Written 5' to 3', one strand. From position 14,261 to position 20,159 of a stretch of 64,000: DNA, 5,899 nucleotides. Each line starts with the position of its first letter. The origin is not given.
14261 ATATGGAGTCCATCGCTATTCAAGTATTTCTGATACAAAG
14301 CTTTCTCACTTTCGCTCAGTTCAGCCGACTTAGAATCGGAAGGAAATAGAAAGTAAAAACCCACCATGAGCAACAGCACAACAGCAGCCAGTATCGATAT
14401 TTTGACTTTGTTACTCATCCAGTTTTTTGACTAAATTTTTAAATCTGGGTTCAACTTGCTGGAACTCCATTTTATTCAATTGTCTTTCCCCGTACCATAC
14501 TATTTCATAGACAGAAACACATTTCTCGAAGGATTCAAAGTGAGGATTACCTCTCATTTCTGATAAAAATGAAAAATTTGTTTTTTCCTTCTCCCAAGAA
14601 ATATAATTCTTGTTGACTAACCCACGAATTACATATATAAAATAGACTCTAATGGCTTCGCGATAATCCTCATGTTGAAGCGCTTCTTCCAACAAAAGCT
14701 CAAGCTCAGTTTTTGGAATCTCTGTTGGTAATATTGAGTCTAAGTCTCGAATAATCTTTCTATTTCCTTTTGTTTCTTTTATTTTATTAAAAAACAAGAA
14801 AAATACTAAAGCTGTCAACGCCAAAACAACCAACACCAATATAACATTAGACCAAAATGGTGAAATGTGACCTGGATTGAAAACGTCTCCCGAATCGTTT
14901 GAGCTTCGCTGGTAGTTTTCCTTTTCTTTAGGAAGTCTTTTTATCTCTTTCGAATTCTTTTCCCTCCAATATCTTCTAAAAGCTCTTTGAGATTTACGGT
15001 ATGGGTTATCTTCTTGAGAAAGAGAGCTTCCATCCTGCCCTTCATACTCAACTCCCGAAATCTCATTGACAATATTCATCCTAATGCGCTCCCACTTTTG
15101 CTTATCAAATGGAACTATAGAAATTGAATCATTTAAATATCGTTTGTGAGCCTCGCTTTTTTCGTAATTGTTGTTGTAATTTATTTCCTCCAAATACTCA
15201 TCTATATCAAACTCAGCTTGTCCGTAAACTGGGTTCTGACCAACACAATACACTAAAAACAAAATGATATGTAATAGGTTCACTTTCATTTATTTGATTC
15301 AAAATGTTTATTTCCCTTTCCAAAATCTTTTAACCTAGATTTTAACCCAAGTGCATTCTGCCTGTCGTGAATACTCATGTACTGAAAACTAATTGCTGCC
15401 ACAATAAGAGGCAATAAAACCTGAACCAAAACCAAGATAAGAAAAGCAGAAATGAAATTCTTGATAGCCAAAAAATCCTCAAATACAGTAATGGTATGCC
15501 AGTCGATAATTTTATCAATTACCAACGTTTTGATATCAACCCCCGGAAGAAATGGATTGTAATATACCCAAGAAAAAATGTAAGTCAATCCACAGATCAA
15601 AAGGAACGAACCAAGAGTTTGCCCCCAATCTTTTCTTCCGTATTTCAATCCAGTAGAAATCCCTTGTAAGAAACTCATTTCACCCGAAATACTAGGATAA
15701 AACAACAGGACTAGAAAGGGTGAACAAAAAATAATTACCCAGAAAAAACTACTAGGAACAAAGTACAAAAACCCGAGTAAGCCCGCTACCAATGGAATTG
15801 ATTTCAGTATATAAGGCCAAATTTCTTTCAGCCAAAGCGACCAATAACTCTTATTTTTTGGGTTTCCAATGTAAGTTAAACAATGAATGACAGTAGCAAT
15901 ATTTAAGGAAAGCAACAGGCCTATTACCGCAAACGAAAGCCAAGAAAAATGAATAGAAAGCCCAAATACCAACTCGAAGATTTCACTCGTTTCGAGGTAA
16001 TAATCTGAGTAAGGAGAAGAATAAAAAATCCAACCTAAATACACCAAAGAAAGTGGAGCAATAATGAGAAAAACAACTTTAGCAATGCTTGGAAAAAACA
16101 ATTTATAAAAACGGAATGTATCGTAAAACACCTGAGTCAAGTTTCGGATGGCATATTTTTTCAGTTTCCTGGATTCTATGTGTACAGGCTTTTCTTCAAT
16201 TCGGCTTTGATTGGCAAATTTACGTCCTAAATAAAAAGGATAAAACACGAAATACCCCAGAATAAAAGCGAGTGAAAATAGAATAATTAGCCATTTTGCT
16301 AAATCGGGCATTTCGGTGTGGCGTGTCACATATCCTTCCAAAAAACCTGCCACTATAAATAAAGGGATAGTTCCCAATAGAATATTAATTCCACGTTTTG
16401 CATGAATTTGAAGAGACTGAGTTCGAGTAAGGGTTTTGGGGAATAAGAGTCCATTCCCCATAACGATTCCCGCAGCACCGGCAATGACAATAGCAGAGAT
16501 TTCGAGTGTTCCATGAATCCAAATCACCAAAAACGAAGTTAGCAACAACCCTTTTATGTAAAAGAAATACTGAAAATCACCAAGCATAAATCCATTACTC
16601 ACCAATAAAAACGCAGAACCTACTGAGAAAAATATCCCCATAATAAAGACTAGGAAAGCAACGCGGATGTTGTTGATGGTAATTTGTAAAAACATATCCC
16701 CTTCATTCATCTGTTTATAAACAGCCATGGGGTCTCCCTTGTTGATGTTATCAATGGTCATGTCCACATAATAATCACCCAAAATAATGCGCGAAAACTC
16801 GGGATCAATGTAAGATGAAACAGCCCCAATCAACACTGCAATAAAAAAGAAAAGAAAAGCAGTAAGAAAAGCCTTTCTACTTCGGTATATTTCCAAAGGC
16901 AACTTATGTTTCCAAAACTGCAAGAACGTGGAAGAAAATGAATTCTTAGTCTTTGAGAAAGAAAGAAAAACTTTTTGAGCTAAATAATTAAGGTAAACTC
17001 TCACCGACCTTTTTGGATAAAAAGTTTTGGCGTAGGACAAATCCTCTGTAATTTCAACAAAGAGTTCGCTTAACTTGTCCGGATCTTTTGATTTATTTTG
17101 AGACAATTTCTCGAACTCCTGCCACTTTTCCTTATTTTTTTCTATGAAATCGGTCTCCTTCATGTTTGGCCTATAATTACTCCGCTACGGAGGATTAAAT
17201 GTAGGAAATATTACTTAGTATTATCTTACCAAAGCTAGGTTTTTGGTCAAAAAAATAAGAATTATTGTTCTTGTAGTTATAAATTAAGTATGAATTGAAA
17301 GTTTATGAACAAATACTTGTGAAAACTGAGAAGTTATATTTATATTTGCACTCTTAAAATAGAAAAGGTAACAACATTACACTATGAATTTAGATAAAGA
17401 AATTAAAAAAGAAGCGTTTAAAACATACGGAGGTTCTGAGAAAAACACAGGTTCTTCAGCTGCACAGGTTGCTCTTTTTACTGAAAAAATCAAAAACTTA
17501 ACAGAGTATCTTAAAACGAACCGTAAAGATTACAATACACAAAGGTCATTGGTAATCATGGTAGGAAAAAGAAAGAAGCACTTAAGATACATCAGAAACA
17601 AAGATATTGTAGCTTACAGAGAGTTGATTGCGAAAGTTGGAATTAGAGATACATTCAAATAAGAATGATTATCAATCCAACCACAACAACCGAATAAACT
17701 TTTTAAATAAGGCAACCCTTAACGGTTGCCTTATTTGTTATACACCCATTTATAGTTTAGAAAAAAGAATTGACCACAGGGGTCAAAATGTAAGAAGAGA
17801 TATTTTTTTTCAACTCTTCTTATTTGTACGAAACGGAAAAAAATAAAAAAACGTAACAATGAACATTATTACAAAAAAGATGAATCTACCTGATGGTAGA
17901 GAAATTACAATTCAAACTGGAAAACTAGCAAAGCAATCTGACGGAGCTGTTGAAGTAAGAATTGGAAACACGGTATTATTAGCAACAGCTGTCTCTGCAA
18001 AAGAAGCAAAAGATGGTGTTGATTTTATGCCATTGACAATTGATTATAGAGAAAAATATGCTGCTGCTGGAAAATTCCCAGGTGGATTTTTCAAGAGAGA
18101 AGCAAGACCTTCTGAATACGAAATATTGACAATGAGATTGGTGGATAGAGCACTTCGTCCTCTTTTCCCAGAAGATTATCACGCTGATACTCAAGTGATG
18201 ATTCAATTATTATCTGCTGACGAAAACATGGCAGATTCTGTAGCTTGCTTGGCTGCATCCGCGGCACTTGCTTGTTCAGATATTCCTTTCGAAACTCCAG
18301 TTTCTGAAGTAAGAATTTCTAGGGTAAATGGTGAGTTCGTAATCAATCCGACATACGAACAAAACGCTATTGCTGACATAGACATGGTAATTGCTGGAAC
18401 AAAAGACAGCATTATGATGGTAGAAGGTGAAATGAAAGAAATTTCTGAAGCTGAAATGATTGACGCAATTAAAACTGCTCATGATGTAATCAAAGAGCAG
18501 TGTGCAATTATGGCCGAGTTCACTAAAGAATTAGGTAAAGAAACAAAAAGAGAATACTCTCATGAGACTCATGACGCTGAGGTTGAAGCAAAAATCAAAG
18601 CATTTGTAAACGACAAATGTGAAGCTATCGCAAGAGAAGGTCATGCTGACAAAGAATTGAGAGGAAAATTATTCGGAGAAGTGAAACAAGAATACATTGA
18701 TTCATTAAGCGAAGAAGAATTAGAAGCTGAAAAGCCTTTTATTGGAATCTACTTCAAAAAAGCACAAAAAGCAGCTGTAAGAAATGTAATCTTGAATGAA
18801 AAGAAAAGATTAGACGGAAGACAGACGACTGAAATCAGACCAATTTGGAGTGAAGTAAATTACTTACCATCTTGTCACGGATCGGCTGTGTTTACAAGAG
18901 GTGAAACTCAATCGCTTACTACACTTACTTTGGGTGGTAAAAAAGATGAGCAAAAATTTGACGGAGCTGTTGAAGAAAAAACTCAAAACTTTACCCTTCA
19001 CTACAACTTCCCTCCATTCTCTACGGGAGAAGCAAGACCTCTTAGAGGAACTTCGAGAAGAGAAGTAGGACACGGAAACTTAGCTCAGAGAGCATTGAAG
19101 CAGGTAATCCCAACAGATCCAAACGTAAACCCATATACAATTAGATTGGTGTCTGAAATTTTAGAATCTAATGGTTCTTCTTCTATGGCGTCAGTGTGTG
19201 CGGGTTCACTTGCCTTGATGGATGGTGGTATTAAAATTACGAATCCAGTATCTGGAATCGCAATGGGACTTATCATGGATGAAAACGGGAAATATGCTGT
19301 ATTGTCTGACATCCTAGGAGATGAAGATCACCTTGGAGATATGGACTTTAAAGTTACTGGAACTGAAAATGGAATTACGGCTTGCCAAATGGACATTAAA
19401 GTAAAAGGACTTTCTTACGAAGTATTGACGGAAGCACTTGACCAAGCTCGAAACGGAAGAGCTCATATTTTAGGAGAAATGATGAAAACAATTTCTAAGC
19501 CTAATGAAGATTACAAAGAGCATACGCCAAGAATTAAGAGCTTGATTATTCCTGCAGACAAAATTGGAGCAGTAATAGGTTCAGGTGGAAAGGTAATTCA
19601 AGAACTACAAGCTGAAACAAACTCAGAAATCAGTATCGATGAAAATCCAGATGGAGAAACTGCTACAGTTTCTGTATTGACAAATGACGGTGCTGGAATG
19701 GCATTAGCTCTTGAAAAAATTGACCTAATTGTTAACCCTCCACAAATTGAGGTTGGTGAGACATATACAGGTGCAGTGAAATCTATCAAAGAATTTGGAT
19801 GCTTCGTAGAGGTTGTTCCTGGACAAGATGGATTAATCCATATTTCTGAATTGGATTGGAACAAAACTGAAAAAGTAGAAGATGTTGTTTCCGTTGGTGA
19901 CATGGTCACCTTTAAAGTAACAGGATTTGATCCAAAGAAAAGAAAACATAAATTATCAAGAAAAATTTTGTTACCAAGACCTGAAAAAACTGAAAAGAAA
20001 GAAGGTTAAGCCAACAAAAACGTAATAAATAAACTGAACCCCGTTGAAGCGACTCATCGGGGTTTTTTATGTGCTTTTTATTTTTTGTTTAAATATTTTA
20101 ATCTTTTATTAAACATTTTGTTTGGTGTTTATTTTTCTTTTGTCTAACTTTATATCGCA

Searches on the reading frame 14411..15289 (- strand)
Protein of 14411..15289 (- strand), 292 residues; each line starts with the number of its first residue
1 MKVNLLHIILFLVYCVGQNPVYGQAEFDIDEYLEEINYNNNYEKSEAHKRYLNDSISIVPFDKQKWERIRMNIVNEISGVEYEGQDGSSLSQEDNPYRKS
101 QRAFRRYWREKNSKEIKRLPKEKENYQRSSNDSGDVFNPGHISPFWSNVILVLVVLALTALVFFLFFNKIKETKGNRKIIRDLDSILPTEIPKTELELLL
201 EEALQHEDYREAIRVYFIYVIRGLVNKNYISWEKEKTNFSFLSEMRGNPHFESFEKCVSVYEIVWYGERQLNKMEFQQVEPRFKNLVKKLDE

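Call 3: search_protein_families(library=pfam, proteins=[window:14411-15289:-], max_evalue=0.01)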
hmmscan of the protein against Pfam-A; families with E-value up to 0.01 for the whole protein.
window:14411-15289:- (292 aa): 0 families

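Call 7: search_protein_families(library=ncbifam, proteins=[window:14411-15289:-], max_evalue=0.01)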
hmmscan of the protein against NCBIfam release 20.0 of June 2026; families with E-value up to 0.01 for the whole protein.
window:14411-15289:- (292 aa): 0 families

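Call 8: search_protein_families(library=pfam, proteins=[window:14411-15289:-], max_evalue=10)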
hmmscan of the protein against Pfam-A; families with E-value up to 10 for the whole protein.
window:14411-15289:- (292 aa): 3 families
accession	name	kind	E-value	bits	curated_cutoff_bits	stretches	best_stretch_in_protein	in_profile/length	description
PF13559.11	DUF4129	-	0.015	15.8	24.8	1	221-279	6-64/69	Domain of unknown function (DUF4129)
PF19942.4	DUF6404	-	0.083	13.7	27.6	1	136-167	38-69/115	Family of unknown function (DUF6404)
PF24609.1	IQ_SCN5A_C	-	0.13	12.3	27.7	1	101-115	16-30/35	SCN5A-like, C-terminal IQ motif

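Call 57: search_protein_families(library=pfam, alignment_id=A3, max_evalue=0.01)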
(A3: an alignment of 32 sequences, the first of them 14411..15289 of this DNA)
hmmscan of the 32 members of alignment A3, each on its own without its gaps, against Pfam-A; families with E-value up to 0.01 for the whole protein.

A. member 1, window:14411-15289:- (292 aa): 0 families

B. families by the number of members that match (of 32 scanned): 13 families
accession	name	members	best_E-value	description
PF13559.11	DUF4129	20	1.6e-10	Domain of unknown function (DUF4129)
PF06480.20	FtsH_ext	2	0.00014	FtsH Extracellular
PF19194.5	DUF5869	2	0.00016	Family of unknown function (DUF5869)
PF15013.11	CCSMST1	2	0.00028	CCSMST1 family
PF03773.19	ArsP_1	1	0.0018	Predicted permease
PF06692.16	MNSV_P7B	1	0.0027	Melon necrotic spot virus P7B protein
PF06024.17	Orf78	1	0.0043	Orf78 (ac78)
PF09716.15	ETRAMP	1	0.0051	Malarial early transcribed membrane protein (ETRAMP)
PF12698.13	ABC2_membrane_3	1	0.0055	ABC-2 family transporter protein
PF17298.7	DUF5349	1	0.0065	Family of unknown function (DUF5349)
PF13858.11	DUF4199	1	0.0085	Protein of unknown function (DUF4199)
PF01102.23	Glycophorin_A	1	0.0085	Glycophorin A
PF02009.21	RIFIN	1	0.0098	Rifin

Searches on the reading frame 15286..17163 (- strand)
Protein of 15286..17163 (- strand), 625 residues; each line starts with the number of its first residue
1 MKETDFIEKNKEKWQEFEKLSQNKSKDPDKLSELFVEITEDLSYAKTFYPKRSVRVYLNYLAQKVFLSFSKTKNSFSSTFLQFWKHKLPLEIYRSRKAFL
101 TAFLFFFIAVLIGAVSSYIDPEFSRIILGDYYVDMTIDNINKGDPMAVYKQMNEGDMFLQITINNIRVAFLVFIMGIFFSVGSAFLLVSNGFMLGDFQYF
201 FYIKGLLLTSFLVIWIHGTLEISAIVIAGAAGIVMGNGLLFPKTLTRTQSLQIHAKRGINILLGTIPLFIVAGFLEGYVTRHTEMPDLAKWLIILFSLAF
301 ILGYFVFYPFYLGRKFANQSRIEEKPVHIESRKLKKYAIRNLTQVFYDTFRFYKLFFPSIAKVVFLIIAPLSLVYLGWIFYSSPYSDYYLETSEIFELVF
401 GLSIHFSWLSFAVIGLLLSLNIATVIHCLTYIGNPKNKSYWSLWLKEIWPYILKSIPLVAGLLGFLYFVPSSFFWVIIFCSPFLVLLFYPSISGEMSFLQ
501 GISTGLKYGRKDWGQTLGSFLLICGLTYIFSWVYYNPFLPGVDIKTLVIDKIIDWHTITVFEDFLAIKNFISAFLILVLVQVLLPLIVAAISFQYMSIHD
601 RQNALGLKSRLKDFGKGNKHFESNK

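Call 3: search_protein_families(library=pfam, proteins=[window:15286-17163:-], max_evalue=0.01)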
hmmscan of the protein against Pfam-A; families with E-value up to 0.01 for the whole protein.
window:15286-17163:- (625 aa): 1 family
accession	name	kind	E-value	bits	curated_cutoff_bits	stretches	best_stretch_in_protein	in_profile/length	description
PF01944.22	SpoIIM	-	8.7e-38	130.3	26.9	1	102-281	1-163/163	Stage II sporulation protein M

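Call 7: search_protein_families(library=ncbifam, proteins=[window:15286-17163:-], max_evalue=0.01)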
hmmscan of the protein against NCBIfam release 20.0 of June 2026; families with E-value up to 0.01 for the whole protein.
window:15286-17163:- (625 aa): 0 families

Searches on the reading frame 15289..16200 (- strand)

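Call 8: search_protein_families(library=pfam, proteins=[window:15289-16200:-], max_evalue=10)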
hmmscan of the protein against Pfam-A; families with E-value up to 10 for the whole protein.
seq(304 aa): 1 family
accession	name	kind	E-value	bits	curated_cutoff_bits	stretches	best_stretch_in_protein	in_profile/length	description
PF19607.4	DUF6112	-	0.073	13.3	25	1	245-279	15-49/88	Family of unknown function (DUF6112)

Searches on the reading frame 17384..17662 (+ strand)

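Call 4: search_protein_families(library=pfam, proteins=[window:17384-17662:+], max_evalue=0.01)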
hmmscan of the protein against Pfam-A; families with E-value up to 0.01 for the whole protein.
window:17384-17662:+ (92 aa): 1 family
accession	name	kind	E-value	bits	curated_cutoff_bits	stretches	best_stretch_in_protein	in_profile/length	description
PF00312.27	Ribosomal_S15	-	1.9e-27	95.7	31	1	8-88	1-81/81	Ribosomal protein S15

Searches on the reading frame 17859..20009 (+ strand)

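Call 4: search_protein_families(library=pfam, proteins=[window:17859-20009:+], max_evalue=0.01)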
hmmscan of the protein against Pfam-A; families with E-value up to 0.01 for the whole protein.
window:17859-20009:+ (716 aa): 6 families
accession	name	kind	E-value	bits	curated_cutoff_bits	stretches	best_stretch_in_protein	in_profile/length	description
PF01138.27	RNase_PH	-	2.3e-57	193.5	25.5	2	13-143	2-130/130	3' exoribonuclease family, domain 1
PF03725.20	RNase_PH_C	-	3.6e-25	88.1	20.8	2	147-209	2-66/67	3' exoribonuclease family, domain 2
PF00575.29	S1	-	2.9e-19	69.6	22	1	630-702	2-74/74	S1 RNA binding domain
PF00013.35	KH_1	-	1.7e-11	44.1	21.5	1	561-601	3-47/66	KH domain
PF03726.19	PNPase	-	1.1e-06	29.4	24.6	1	241-322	1-81/81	Polyribonucleotide nucleotidyltransferase, RNA binding domain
PF23459.1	S1_RRP5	-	0.0011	19.9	27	1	632-700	3-71/72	RRP5 S1 domain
